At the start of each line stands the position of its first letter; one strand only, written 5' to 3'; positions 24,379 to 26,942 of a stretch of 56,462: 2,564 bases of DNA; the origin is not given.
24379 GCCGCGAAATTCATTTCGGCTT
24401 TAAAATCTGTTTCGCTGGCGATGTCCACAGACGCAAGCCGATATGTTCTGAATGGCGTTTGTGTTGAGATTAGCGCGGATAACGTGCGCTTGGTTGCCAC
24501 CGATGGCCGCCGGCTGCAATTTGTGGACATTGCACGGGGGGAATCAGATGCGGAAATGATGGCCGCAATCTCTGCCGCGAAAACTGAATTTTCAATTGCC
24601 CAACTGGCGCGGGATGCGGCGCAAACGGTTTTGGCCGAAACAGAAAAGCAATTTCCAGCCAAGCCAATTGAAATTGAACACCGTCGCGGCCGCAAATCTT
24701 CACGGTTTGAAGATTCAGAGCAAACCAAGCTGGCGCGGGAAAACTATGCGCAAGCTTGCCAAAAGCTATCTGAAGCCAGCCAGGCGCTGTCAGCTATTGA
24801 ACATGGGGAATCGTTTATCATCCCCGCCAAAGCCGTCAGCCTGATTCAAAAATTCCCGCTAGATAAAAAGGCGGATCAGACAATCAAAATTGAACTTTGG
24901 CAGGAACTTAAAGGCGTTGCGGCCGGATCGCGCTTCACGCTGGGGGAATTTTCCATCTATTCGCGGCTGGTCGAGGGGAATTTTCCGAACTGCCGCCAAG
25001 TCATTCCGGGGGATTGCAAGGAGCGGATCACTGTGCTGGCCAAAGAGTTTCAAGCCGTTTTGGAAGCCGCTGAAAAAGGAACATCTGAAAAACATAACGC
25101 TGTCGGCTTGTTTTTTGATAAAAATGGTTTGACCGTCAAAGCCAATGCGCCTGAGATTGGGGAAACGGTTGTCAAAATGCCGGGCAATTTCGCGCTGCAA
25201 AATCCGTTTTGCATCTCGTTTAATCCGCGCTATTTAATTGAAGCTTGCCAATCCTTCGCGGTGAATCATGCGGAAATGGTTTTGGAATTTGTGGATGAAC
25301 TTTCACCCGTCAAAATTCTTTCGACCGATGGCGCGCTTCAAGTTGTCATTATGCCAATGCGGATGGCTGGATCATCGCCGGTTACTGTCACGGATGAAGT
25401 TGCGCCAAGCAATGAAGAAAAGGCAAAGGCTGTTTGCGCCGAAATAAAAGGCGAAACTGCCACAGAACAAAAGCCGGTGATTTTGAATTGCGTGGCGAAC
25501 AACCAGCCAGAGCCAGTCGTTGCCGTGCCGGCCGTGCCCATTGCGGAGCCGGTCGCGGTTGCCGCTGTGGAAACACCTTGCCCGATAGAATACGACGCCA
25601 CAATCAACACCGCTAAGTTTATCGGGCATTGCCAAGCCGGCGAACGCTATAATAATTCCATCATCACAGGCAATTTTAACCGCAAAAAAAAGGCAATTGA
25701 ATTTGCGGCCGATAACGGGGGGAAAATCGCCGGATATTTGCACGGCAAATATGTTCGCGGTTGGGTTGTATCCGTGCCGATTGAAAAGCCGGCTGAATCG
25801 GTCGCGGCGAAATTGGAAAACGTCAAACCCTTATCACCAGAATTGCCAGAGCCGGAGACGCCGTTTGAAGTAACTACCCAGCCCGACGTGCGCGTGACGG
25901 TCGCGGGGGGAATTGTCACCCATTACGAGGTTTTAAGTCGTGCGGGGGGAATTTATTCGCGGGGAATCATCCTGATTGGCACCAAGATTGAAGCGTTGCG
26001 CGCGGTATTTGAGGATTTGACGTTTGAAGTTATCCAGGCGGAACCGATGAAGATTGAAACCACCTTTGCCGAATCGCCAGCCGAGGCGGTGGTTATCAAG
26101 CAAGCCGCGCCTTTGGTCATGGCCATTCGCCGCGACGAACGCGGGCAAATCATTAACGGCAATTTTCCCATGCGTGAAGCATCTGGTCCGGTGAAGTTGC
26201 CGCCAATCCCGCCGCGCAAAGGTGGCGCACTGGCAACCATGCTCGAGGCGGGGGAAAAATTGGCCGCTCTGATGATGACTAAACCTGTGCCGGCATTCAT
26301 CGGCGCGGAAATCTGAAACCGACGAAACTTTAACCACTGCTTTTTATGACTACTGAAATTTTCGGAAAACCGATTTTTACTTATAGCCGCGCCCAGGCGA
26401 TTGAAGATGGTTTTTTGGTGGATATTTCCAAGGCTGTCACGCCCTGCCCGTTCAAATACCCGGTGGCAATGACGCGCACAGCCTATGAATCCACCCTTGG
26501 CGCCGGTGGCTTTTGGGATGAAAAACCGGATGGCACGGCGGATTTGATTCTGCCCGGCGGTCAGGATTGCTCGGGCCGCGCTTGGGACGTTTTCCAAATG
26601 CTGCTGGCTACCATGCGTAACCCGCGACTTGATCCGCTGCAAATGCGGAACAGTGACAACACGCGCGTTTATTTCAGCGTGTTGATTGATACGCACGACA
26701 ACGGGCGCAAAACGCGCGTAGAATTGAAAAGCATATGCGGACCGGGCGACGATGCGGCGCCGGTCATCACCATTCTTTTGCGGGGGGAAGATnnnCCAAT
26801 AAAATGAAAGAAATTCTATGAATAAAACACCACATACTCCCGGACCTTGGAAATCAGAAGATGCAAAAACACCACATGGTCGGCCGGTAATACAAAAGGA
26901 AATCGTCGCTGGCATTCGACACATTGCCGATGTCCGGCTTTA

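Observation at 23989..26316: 775-aa sliding-clamp homologue with an ~85-aa helical insertion and a ~310-aa C-terminal extension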

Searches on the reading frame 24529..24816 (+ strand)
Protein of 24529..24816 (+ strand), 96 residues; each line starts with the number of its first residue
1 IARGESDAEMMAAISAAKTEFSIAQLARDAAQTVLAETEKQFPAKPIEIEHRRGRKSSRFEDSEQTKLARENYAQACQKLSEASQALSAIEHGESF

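Call 15: search_protein_families(library=pfam, proteins=[window:24529-24816:+], max_evalue=10)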
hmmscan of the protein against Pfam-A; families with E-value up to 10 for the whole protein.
seq(96 aa): 5 families
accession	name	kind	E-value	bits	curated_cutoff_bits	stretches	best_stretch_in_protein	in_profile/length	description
PF19941.4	DUF6403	-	0.057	14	26.9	1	8-42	9-43/77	Family of unknown function (DUF6403)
PF04344.18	CheZ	-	0.16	12.3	30.7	1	9-86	29-106/203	Chemotaxis phosphatase, CheZ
PF02048.21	Enterotoxin_ST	-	0.21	12.5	21.1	1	56-84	4-32/54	Heat-stable enterotoxin ST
PF14346.11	DUF4398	-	0.75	10.8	27.9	1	59-87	12-40/78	Domain of unknown function (DUF4398)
PF07926.17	TPR_MLP1_2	-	0.78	10.2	36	1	63-90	35-62/129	TPR/MLP1/MLP2-like protein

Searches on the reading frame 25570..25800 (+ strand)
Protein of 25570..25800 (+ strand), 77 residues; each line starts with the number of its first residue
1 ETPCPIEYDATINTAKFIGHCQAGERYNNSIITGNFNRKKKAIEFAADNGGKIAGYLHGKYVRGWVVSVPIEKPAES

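Call 15: search_protein_families(library=pfam, proteins=[window:25570-25800:+], max_evalue=10)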
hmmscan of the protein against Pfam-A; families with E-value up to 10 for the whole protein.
seq(77 aa): 0 families

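Call 16: search_protein_families(library=phrogs, proteins=[window:25570-25800:+], max_evalue=10)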
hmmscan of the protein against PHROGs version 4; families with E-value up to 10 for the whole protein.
seq(77 aa): 1 family
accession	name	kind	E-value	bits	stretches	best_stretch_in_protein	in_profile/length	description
phrog_19368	-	unknown function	0.022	15.5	1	46-74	15-43/61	-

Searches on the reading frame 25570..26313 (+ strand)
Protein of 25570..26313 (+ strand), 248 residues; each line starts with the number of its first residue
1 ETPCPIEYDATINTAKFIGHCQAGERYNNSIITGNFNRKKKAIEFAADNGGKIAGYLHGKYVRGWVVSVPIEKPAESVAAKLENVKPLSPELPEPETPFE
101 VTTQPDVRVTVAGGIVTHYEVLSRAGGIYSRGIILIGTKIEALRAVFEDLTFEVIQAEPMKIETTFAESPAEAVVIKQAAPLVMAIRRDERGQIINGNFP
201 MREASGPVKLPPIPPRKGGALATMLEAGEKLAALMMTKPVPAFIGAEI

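Call 18: find_homologous_proteins(query=window:25570-26313:+, max_evalue=0.01)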
Query seq(248 aa) (248 aa): 1 proteins with E <= 0.01 among 1270 candidates.
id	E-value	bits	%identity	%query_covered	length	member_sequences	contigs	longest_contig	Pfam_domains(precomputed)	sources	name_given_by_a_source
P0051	3.8e-12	64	36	73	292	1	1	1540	-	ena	-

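Call 20: find_encoding_contigs(protein=P0051, flank=8000, max_places=4)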
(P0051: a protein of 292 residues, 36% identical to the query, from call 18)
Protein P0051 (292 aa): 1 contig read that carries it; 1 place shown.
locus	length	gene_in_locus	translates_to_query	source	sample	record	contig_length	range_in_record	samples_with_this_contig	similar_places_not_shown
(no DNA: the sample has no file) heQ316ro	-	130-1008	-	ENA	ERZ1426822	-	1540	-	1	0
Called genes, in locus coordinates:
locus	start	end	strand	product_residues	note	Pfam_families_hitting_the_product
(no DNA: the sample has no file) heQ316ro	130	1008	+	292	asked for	-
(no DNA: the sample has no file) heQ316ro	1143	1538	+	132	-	?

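Call 64: predict_structure(alignment_id=A4)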
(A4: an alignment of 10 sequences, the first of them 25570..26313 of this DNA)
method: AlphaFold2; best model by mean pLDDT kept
length: 248 residues; sequences in the alignment: 10
mean_pLDDT: 57.6   pTM: 0.29
mean pLDDT of the five models: 57.6, 54.9, 49.9, 46.5, 45.7
residues with pLDDT >= 90: 0; 70-90: 74; 50-70: 87; < 50: 87
segments of 3 or more residues with pLDDT < 50: 1-17, 60-62, 74-82, 160-187, 196-210, 243-248
pLDDT, mean of each block of 10 residues (from residue 1): 31 44 62 70 77 59 63 45 48 54 73 78 69 65 77 74 37 34 46 49 42 62 72 65 42
secondary structure, 60 per line:
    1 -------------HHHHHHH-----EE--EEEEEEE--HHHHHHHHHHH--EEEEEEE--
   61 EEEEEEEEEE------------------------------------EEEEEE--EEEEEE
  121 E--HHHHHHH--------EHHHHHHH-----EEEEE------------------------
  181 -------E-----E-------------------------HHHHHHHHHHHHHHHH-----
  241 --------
elements in order: H14-20 E30-36 H39-49 E52-58 E61-70 E107-112 E115-121 H124-130 H140-146 E152-156 H220-235

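Call 69: fold_search(model_id=the predicted structure, library=pdb)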
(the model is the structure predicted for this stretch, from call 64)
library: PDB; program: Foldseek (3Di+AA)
matches with E <= 10: 275; with E <= 0.001: 0
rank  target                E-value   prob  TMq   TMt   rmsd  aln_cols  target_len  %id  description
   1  9gfs_A                9.3e-01  0.21  0.13  0.11   6.0        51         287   18  PsiM in complex with SAH (released 2025-07-23)
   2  8xxn_C1               1.1e+00  0.20  0.14  0.32   6.9        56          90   14  Cryo-EM structure of the human 43S ribosome with PDCD4 (released 2024-05-01)
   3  3zxq_A                1.2e+00  0.28  0.11  0.21   2.7        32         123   19  CRYSTAL STRUCTURE OF THE ATP-BINDING DOMAIN OF MYCOBACTERIUM TUBERCULOSIS DOST (released 2011-08-24)
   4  9qul                  1.7e+00  0.09  0.10  0.14   4.6        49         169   18  Zn(II)-bound de novo protein scaffold TFD-EH T87E (released 2025-11-19)
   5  3amj_B                2.0e+00  0.07  0.10  0.06   8.6        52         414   17  The crystal structure of the heterodimer of M16B peptidase from Sphingomonas sp. A1 (released 2011-02-09)
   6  6ta1_A                2.0e+00  0.07  0.12  0.02  12.0        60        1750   13  Fatty acid synthase of S. cerevisiae (released 2019-11-06)
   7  7rx3_A                2.0e+00  0.05  0.11  0.05   4.8        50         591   16  afTMEM16 in C14 lipid nanodiscs with MSP1E3 scaffold protein in the absence of Ca2+ (released 2022-05-18)
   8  2waw                  2.2e+00  0.16  0.15  0.18   5.5        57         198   18  crystal structure of Mycobacterium tuberculosis rv0371c homolog from mycobacterium sp. strain JC1 (released 2010-04-07)
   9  2hmf_A                2.3e+00  0.06  0.11  0.07   6.1        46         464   13  Structure of a Threonine Sensitive Aspartokinase from Methanococcus jannaschii Complexed with Mg-ADP and Aspartate (released 2006-10-17)
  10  2h00_A                2.5e+00  0.13  0.12  0.13   3.1        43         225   12  Human methyltransferase 10 domain containing protein (released 2006-06-13)
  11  9gfs_C                2.5e+00  0.12  0.13  0.11   3.3        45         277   16  PsiM in complex with SAH (released 2025-07-23)
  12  9quo                  2.5e+00  0.06  0.10  0.14   4.2        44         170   16  Co(II)-bound de novo protein scaffold TFD-EH T87E (released 2025-11-19)
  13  6zvj_N                2.6e+00  0.12  0.14  0.32   6.4        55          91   13  Structure of a human ABCE1-bound 43S pre-initiation complex - State II (released 2020-10-07)
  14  3zxo_B                2.6e+00  0.09  0.10  0.18   4.4        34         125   20  CRYSTAL STRUCTURE OF THE MUTANT ATP-BINDING DOMAIN OF MYCOBACTERIUM TUBERCULOSIS DOSS (released 2011-08-24)
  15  6zv9_A                2.6e+00  0.09  0.11  0.16   4.2        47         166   19  Terbium(III)-bound de novo TIM barrel-ferredoxin fold fusion dimer with 4-glutamate binding site and tryptophan antenn (released 2020-11-25)
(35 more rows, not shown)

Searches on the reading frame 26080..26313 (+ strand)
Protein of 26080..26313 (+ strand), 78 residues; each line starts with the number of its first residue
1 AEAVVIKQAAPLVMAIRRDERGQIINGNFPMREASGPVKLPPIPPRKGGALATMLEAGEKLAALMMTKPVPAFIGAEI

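Call 15: search_protein_families(library=pfam, proteins=[window:26080-26313:+], max_evalue=10)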
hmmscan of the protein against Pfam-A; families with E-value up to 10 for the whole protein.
seq(78 aa): 1 family
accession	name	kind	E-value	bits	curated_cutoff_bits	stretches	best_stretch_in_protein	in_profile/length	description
PF22394.2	AfAlkA-like_TBP-like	-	0.11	12.5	26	1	3-34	38-69/84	AfAlkA-like, TATA-box binding protein-like domain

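Call 16: search_protein_families(library=phrogs, proteins=[window:26080-26313:+], max_evalue=10)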
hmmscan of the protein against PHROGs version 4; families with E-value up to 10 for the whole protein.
seq(78 aa): 0 families

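Call 61: find_related_loci(query=A5, collection=viral_contigs, flank=9000)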
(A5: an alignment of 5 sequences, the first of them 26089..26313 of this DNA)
Query A5 (75 aa) in viral_contigs; peptide patterns used: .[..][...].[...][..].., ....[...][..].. (x = any residue, [..] = any of these).
157 stretches matched a pattern; 1 encode a relative of the query (tblastn E <= 1e-3); 1 distinct loci.
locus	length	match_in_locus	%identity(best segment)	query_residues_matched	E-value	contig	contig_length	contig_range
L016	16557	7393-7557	64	5-62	6e-19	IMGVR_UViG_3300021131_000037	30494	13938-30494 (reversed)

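Call 62: find_related_loci(query=A5, collection=genome_contigs, flank=9000)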
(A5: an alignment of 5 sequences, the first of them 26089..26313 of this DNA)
Query A5 (75 aa) in genome_contigs; peptide patterns used: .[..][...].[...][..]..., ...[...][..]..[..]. (x = any residue, [..] = any of these).
150 stretches matched a pattern, but none encodes a relative of the query by tblastn (E <= 1e-3).

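Call 93: find_related_loci(query=A5, collection=metagenome_contigs, flank=10000)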
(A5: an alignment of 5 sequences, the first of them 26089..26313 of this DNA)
Query A5 (75 aa) in metagenome_contigs; peptide patterns used: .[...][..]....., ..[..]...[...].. (x = any residue, [..] = any of these).
466 stretches matched a pattern; 4 encode a relative of the query (tblastn E <= 1e-3); 4 distinct loci.
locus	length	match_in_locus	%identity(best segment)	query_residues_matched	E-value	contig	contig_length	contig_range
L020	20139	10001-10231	62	4-75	1e-26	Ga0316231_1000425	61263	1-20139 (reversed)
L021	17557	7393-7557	64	5-62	2e-18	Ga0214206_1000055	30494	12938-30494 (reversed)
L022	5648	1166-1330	64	5-62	2e-18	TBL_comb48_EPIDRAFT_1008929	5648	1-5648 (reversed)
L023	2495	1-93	56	29-62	1e-5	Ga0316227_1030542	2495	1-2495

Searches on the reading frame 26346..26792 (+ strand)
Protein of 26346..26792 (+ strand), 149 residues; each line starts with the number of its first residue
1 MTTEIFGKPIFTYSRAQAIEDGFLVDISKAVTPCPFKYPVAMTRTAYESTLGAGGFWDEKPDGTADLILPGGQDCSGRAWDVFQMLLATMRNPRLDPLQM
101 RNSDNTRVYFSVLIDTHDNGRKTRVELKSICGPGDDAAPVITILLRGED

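Call 3: search_protein_families(library=pfam, proteins=[window:26346-26792:+], max_evalue=0.1)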
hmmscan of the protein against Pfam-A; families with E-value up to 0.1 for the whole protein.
window:26346-26792:+ (149 aa): 1 family
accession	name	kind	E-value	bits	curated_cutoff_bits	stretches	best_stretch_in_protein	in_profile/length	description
PF20213.3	DUF6573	-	2.2e-16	60.6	27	1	10-149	11-138/138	Family of unknown function (DUF6573)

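Call 4: search_protein_families(library=phrogs, proteins=[window:26346-26792:+], max_evalue=0.01)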
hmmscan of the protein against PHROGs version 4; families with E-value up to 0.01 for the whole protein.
window:26346-26792:+ (149 aa): 1 family
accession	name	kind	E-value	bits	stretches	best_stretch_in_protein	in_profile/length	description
phrog_16694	-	unknown function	5.5e-07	28.9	1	2-28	458-484/1010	-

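Call 48: search_protein_families(library=ncbifam, proteins=[window:26346-26792:+], max_evalue=0.1)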
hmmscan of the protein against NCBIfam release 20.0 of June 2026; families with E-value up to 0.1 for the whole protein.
window:26346-26792:+ (149 aa): 2 families
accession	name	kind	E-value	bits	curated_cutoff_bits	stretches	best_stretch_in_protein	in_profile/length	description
NF008521.0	PRK11448.1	equivalog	1.2e-05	23.5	729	1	2-28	598-624/1123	type I restriction-modification system endonuclease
NF046051.1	restrict_EcoAI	equivalog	0.0007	18.1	550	1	2-24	321-343/768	EcoAI/FtnUII family type I restriction enzme subunit R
